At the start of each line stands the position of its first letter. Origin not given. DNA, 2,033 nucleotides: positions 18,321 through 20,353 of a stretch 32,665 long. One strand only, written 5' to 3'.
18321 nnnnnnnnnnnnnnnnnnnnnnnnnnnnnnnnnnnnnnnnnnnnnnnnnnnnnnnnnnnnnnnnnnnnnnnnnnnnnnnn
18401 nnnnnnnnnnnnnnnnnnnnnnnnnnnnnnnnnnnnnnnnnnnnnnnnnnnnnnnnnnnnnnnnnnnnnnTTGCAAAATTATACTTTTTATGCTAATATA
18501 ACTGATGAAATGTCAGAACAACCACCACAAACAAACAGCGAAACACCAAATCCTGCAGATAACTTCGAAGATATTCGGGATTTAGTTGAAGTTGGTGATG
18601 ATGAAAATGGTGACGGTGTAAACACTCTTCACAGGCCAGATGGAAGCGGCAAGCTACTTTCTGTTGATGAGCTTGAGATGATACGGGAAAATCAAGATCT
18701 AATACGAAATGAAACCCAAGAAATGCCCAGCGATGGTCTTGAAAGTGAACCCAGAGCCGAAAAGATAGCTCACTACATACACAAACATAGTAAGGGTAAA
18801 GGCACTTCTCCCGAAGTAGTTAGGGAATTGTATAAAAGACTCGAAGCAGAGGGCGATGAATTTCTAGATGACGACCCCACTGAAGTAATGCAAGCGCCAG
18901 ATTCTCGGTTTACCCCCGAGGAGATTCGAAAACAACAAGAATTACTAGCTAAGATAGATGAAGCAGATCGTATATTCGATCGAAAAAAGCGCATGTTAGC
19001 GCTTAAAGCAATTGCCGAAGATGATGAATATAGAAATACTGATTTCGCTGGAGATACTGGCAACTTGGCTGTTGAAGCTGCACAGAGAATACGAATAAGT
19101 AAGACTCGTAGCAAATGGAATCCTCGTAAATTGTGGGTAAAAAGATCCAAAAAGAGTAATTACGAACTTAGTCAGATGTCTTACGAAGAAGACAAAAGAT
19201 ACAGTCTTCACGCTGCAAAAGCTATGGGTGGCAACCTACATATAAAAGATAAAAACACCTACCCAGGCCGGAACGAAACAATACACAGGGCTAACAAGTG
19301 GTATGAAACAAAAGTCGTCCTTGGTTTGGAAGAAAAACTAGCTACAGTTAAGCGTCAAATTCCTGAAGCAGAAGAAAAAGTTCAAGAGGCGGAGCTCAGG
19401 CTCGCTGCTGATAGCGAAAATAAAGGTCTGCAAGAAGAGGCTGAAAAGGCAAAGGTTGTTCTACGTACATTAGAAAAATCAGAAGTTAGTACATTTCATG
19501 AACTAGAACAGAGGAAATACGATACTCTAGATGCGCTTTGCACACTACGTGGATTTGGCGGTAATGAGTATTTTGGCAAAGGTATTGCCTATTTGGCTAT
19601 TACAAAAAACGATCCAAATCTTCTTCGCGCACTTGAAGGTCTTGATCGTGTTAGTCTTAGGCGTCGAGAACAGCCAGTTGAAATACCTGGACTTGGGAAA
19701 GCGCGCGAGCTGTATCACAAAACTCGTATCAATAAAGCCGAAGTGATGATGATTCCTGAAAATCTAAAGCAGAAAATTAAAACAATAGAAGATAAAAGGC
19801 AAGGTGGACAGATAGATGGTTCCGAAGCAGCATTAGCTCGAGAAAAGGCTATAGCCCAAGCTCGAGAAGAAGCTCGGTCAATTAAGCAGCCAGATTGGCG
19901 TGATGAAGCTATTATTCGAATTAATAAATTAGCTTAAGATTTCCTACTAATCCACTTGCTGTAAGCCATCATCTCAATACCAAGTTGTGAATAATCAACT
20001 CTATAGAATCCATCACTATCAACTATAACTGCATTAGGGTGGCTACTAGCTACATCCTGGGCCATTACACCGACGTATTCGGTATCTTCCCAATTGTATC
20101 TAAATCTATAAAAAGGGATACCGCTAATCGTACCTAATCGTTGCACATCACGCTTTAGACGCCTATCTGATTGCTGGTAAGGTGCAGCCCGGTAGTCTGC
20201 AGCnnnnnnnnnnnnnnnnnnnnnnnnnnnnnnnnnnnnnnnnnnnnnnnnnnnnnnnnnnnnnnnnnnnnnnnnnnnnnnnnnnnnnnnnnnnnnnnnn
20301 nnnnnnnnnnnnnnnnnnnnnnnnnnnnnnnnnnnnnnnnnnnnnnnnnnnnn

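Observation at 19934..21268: Phage tail-fibre-type self-cleaving chaperone domain (peptidase S74) on a membrane protein encoded next to VirB6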

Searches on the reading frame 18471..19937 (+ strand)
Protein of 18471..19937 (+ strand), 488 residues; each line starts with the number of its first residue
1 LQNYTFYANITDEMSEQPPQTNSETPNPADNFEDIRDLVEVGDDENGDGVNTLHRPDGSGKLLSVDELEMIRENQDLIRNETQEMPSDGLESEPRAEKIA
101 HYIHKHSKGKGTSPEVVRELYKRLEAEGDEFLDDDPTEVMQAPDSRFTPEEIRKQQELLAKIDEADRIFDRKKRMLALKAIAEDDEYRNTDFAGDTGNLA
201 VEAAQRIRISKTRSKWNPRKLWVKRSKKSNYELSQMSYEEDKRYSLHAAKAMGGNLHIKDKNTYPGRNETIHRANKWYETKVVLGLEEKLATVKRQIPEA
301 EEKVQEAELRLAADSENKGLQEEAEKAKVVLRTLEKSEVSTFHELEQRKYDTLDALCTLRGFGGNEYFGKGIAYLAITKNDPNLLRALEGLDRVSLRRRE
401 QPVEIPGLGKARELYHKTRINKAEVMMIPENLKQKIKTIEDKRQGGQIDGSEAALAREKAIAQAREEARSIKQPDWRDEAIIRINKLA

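Call 4: search_protein_families(library=pfam, proteins=[window:18471-19937:+], max_evalue=0.01)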
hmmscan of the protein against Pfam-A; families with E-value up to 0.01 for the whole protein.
window:18471-19937:+ (488 aa): 0 families

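Call 96: search_protein_families(library=ncbifam, proteins=[window:18471-19937:+], max_evalue=0.01)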
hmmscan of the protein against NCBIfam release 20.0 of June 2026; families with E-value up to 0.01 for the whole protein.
window:18471-19937:+ (488 aa): 0 families

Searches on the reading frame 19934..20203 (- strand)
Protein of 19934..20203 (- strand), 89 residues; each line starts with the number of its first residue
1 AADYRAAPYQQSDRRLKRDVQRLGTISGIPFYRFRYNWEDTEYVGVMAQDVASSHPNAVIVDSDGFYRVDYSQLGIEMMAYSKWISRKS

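Call 24: search_solved_structures(query=window:19937-20203:-, max_evalue=10, show_alignments=5)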
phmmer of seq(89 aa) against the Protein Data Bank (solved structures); distinct sequences matched with E-value up to 10: 3.
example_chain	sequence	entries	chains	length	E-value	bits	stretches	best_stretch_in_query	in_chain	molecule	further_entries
6lum_D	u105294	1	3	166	0.12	15.7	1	26-75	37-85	Succinate dehydrogenase subunit D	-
8yja_A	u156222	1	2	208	0.92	12.9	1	38-72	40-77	MARTX cysteine protease domain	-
8yjc_A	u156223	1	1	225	1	12.7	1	38-72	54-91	Multifunctional autoprocessing repeat-in-toxin (MARTX)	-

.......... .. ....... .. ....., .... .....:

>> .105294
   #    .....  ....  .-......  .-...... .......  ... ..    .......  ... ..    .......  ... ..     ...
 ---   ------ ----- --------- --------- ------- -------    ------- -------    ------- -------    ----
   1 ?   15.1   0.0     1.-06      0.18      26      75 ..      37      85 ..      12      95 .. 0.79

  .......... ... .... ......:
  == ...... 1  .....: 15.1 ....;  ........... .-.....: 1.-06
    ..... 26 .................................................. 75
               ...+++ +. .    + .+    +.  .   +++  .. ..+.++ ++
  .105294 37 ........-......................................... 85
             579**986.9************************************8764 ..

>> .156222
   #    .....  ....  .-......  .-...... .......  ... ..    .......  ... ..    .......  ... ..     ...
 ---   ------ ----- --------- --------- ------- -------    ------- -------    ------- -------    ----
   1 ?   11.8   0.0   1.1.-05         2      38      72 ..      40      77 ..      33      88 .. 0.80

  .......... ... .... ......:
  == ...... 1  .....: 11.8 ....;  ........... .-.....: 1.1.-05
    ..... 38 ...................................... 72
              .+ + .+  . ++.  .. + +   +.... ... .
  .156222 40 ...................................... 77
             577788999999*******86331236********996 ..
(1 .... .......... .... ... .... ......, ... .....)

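Call 33: search_dna_similar(query=window:19937-20203:-, collection=phages, mode=protein, max_rows=25)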
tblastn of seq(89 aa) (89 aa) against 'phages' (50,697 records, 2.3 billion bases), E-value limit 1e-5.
Records with a match: 56; places in all: 56; records where one place covers at least 80% of the query: 2.
Best place of each record, by identity: <60% 56.
By first word of the organism name: Brucella 41; Rhizobium 4; Microcystis 2; Roseobacter 2; Pseudomonas 1; Caudoviricetes 1; Octadecabacter 1; Pantoea 1; EBPR 1; Bacteriophage 1; and 1 more.
By host as written in the record: Brucella abortus S19 14; Brucella sp. 6; Brucella abortus 141 5; Brucella abortus 4; - 3; brucella abortus 141 2; Brucella abortus 544 2; Brucella melitensis 16M 2; and 18 more.
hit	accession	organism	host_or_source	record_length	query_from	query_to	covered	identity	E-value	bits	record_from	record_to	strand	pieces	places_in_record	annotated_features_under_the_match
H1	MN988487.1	Rhizobium phage RHph_Y1_10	Rhizobium etli Y1_10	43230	9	86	88%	46.2%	7e-12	64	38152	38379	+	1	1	putative peptidase_S74 domain-containing structural protein | putative injection protein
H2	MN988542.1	Rhizobium phage RHph_I3_18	Rhizobium phaseoli I3_18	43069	1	71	80%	47.3%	7e-13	67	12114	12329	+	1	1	putative peptidase_S74 domain-containing structural protein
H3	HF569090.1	Brucella phage R/C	Brucella sp.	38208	12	74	71%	51.6%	1e-14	72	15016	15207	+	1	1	R/C_ORF18: hypothetical protein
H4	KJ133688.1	Brucella phage 02_19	Brucella abortus S19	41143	12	74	71%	51.6%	1e-14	72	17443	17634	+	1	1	structural protein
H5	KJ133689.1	Brucella phage 02_141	Brucella abortus 141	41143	12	74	71%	51.6%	1e-14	72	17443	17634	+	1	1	structural protein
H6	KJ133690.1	Brucella phage 11sa_19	Brucella abortus S19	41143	12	74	71%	51.6%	1e-14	72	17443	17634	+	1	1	structural protein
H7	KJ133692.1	Brucella phage 110_19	Brucella abortus S19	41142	12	74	71%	51.6%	1e-14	72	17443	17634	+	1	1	structural protein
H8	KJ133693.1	Brucella phage 110_141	Brucella abortus 141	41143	12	74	71%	51.6%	1e-14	72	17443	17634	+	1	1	structural protein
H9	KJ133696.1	Brucella phage 177_19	Brucella abortus S19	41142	12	74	71%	51.6%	1e-14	72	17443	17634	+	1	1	structural protein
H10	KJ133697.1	Brucella phage 177_141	Brucella abortus S19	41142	12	74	71%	51.6%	1e-14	72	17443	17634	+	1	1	structural protein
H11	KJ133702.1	Brucella phage 1066_19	Brucella abortus S19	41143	12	74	71%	51.6%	1e-14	72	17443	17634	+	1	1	structural protein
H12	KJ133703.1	Brucella phage 1066_141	brucella abortus 141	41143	12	74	71%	51.6%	1e-14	72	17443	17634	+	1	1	structural protein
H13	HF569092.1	Brucella phage Wb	Brucella sp.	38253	12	74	71%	51.6%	2e-14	72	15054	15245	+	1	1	Wb_ORF18: hypothetical protein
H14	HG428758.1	Brucella phage F1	Brucella sp.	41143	12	74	71%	51.6%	2e-14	72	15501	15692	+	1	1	F1_ORF18: structural protein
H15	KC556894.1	Brucella phage Fz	Brucella abortus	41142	12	74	71%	51.6%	2e-14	72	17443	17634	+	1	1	structural protein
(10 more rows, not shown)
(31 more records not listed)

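Call 35: get_annotated_region(hit=H1, flank=6000)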
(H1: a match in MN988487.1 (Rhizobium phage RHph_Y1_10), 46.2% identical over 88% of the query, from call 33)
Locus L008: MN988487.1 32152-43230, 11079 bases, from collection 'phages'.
description: Rhizobium phage RHph_Y1_10, complete genome.
organism: Rhizobium phage RHph_Y1_10 (NCBI taxid 2509570)
taxonomy: Viruses; Duplodnaviria; Heunggongvirae; Uroviricota; Caudoviricetes
host: Rhizobium etli Y1_10; source: agricultural lands; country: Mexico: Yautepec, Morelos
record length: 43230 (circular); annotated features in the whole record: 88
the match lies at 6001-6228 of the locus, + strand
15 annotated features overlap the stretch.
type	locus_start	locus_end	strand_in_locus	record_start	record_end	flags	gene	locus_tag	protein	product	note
CDS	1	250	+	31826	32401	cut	-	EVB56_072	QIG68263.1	HNH endonuclease protein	GO_function: GO:0003677 - DNA binding; GO_process: GO:0006355 - regulation of transcription, DNA-dependent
CDS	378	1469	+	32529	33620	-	-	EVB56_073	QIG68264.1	major capsid protein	-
CDS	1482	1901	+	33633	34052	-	-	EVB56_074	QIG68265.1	hypothetical protein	-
CDS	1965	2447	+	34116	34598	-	-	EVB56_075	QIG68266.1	HNH endonuclease protein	GO_component: GO:0000775 - chromosome, centromeric region; GO_function: GO:0005515 - protein binding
CDS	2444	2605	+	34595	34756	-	-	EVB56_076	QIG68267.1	hypothetical protein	-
CDS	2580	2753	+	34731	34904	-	-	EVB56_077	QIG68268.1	hypothetical protein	-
CDS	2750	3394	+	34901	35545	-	-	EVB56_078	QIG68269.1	hypothetical protein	-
CDS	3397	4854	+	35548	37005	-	-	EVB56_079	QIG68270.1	hypothetical protein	-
CDS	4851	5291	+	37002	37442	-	-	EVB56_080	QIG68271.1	hypothetical protein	-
CDS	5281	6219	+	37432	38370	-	-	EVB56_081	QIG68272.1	putative peptidase_S74 domain-containing structural protein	-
CDS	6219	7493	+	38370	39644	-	-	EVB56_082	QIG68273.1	putative injection protein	-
CDS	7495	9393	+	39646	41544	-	-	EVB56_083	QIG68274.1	putative injection protein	-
CDS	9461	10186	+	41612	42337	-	-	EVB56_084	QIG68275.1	putative N-acetylmuramoyl-L-alanine amidase lysozyme-like protein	GO_function: GO:0016787 - hydrolase activity; GO_process: GO:0010382 - cellular cell wall macromolecule metabolic ...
CDS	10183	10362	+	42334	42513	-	-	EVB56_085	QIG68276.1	hypothetical protein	-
CDS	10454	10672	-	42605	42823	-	-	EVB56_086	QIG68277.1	hypothetical protein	-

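Call 36: get_annotated_region(hit=H3, flank=6000)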
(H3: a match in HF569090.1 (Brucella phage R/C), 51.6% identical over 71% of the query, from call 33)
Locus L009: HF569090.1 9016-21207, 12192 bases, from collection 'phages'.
description: Brucella phage R/C complete sequence.
organism: Brucella phage R/C (NCBI taxid 1277895)
taxonomy: Viruses; Duplodnaviria; Heunggongvirae; Uroviricota; Caudoviricetes; Perisivirus; Perisivirus Pr
host: Brucella sp.; source: -; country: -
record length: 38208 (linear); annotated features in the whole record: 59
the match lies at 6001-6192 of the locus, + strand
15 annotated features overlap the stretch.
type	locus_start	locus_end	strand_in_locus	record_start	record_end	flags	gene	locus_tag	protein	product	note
CDS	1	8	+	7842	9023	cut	R/C_ORF11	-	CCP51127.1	hypothetical protein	-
CDS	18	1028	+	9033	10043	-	R/C_ORF12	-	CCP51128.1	putative major capsid protein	-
CDS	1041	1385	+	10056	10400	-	R/C_ORF13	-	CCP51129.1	hypothetical protein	-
CDS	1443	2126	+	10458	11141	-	R/C_ORF14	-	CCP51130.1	hypothetical protein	-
CDS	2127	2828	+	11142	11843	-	R/C_ORF15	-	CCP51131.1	hypothetical protein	-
CDS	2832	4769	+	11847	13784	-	R/C_ORF16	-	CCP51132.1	hypothetical protein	-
CDS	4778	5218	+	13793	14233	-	R/C_ORF17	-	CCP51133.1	hypothetical protein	-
CDS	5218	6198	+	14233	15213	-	R/C_ORF18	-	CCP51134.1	hypothetical protein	-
CDS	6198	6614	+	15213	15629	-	R/C_ORF19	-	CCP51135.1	hypothetical protein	-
CDS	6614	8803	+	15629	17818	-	R/C_ORF20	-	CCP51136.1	putative peptidoglycan hydrolase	-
CDS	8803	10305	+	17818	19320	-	R/C_ORF21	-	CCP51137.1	hypothetical protein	-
CDS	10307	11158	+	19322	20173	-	R/C_ORF22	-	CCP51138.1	putative tail collar protein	-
CDS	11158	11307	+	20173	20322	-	R/C_ORF23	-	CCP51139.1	hypothetical protein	-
CDS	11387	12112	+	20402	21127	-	R/C_ORF24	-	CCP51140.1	putative endolysin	-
CDS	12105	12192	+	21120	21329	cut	R/C_ORF25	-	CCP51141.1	hypothetical protein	-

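Call 45: find_homologous_proteins(query=window:19934-20203:-, max_evalue=0.001)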
Query window:19934-20203:- (89 aa): 13 proteins with E <= 0.001 among 13 candidates.
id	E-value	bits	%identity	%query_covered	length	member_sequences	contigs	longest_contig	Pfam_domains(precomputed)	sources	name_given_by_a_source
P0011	1.8e-25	106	55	84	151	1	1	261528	PF13884.12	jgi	jgi:hypothetical protein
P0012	5.5e-25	105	59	82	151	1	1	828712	PF13884.12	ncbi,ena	-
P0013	4.2e-24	102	62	87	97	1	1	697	PF13884.12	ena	-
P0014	6.9e-24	101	57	84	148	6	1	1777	PF13884.12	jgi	jgi:hypothetical protein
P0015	1.6e-23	100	57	78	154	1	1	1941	PF13884.12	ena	-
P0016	3.0e-23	99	58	82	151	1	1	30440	PF13884.12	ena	-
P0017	4.4e-21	92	52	88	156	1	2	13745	PF13884.12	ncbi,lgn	-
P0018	6.5e-20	88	52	92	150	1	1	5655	PF13884.12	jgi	jgi:hypothetical protein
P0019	1.3e-19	88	54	83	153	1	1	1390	PF13884.12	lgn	-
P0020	5.5e-19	85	56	85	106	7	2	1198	PF13884.12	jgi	jgi:hypothetical protein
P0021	8.5e-19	85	53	85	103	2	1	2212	PF13884.12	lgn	-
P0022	1.4e-18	84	53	82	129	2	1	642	PF13884.12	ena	-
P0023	3.0e-16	77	48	70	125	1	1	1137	PF13884.12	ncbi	-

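Call 47: find_encoding_contigs(protein=P0012, flank=10000, max_places=2)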
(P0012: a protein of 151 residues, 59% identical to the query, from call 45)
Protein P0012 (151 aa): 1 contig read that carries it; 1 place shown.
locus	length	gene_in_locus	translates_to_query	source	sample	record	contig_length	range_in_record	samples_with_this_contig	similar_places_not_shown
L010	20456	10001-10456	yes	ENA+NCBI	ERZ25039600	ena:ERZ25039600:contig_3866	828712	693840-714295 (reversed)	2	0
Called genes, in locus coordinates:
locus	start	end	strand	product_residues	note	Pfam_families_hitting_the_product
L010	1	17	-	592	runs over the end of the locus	PF02776:TPP_enzyme_N, PF00205:TPP_enzyme_M, PF02775:TPP_enzyme_C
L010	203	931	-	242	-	PF08220:HTH_DeoR (weak), PF08279:HTH_11, PF19187:HTH_PafC (faint), PF13280:WYL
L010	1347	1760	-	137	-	PF00582:Usp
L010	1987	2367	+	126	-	PF13560:HTH_31, PF01381:HTH_3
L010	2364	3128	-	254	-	PF06707:DUF1194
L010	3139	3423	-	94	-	PF07883:Cupin_2 (weak)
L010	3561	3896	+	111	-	-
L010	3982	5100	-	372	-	PF05222:AlaDh_PNT_N, PF03446:NAD_binding_2 (faint), PF01262:AlaDh_PNT_C, PF01488:Shikimate_DH (faint)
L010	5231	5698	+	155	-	PF12802:MarR_2 (weak), PF12840:HTH_20 (weak), PF13404:HTH_AsnC-type, PF13412:HTH_24, PF01037:AsnC_trans_reg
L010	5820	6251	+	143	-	PF09361:Phasin_2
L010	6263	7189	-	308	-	PF01063:Aminotran_4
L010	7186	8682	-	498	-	PF00392:GntR, PF00155:Aminotran_1_2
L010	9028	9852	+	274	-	-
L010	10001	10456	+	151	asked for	PF13884:Peptidase_S74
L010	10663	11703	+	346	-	PF04879:Molybdop_Fe4S4, PF00384:Molybdopterin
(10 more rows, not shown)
